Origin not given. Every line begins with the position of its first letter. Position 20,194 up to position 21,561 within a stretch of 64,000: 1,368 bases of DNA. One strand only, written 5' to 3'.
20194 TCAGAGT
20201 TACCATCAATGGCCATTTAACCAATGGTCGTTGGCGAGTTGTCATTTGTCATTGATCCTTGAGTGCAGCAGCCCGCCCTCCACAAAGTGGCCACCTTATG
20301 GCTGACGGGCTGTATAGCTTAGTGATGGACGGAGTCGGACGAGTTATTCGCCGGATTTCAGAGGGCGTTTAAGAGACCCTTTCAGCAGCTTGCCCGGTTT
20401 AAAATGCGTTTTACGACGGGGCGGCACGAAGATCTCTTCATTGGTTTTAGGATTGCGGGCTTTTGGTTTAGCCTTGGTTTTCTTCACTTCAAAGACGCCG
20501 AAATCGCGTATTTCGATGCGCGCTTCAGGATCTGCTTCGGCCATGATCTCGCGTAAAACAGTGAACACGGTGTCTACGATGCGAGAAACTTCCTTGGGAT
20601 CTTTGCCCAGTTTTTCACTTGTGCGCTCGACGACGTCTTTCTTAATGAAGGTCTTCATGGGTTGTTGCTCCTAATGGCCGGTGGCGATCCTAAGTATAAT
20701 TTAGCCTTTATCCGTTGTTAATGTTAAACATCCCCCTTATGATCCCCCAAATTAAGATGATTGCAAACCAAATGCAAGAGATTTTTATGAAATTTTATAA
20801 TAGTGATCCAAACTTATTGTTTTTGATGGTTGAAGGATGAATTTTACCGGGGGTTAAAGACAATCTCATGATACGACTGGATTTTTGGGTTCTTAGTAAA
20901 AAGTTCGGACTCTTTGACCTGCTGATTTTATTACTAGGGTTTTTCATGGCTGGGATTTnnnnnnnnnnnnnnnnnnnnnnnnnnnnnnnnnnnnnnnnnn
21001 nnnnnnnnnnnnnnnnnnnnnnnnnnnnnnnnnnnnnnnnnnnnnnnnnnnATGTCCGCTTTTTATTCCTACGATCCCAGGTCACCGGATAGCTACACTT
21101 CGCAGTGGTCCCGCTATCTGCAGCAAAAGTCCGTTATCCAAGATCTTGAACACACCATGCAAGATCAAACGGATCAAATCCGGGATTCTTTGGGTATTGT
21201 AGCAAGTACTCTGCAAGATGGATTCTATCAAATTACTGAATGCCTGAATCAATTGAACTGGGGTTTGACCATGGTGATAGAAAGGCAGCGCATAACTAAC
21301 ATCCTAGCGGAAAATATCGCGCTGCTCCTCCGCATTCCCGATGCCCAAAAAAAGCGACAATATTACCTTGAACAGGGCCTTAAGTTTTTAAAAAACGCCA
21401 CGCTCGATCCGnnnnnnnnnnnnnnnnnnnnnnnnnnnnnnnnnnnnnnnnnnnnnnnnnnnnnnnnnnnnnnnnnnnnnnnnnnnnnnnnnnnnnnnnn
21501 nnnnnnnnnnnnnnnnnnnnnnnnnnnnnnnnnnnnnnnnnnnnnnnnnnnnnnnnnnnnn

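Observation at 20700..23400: Low-GC island encoding a TPR-like + WD40 + coiled-coil/Sel1 protein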

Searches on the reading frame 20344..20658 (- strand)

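Call 56: search_protein_families(library=pfam, proteins=[window:20344-20658:-], max_evalue=0.0001)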
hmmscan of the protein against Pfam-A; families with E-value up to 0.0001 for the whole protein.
window:20344-20658:- (104 aa): 1 family
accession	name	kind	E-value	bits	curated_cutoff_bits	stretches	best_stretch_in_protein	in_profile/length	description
PF00216.26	Bac_DNA_binding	-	5.8e-21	75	22.4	1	6-96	3-89/90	Bacterial DNA-binding protein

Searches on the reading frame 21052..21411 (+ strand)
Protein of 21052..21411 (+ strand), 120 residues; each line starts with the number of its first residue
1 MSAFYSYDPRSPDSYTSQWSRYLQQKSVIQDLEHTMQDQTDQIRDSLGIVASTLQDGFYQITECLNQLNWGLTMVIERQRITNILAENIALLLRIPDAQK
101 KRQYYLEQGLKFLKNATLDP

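Call 80: search_solved_structures(query=A5, max_evalue=10)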
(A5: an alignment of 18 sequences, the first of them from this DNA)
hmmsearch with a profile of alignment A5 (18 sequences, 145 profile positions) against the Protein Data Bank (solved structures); distinct sequences matched with E-value up to 10: 99 (the best 60 are shown).
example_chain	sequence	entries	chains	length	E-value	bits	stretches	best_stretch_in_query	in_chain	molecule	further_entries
9hx4_F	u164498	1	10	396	3.1e-06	30.8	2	2-106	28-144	Apolipoprotein A-IV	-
3s84_A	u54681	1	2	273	1.3e-05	28.7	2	27-91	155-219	Apolipoprotein A-IV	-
9ugr_A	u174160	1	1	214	0.0024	21.4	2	26-100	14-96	Syn-F4-Link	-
1eq1_A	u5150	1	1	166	0.017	18.6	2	11-85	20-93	APOLIPOPHORIN-III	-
6v47_B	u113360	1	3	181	0.031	17.8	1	50-116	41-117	Hemagglutinin HA2 chain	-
8g2k_B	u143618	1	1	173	0.068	16.7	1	50-98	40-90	Hemagglutinin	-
9vh5_B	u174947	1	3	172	0.07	16.6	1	50-98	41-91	Hemagglutinin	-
9b7h_a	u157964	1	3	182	0.079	16.4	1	50-98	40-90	Hemagglutinin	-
6aop_B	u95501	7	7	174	0.088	16.3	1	50-98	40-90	Hemagglutinin HA2 chain | Hemagglutinin HA2chain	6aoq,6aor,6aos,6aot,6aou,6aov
1jsd_B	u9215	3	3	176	0.096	16.2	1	35-108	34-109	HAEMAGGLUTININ (HA2 CHAIN)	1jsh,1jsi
6nsc_B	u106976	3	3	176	0.097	16.2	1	50-98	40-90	Hemagglutinin HA2 chain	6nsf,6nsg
2l7b_A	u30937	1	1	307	0.099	16.1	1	16-106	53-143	Apolipoprotein E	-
6wf0_B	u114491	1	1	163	0.1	16.1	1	51-98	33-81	Hemagglutinin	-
2vs0_A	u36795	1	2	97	0.11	15.9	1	36-105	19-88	VIRULENCE FACTOR ESXA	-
6bkp_B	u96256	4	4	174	0.12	15.9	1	51-98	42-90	Hemagglutinin | Hemagglutinin HA2 chain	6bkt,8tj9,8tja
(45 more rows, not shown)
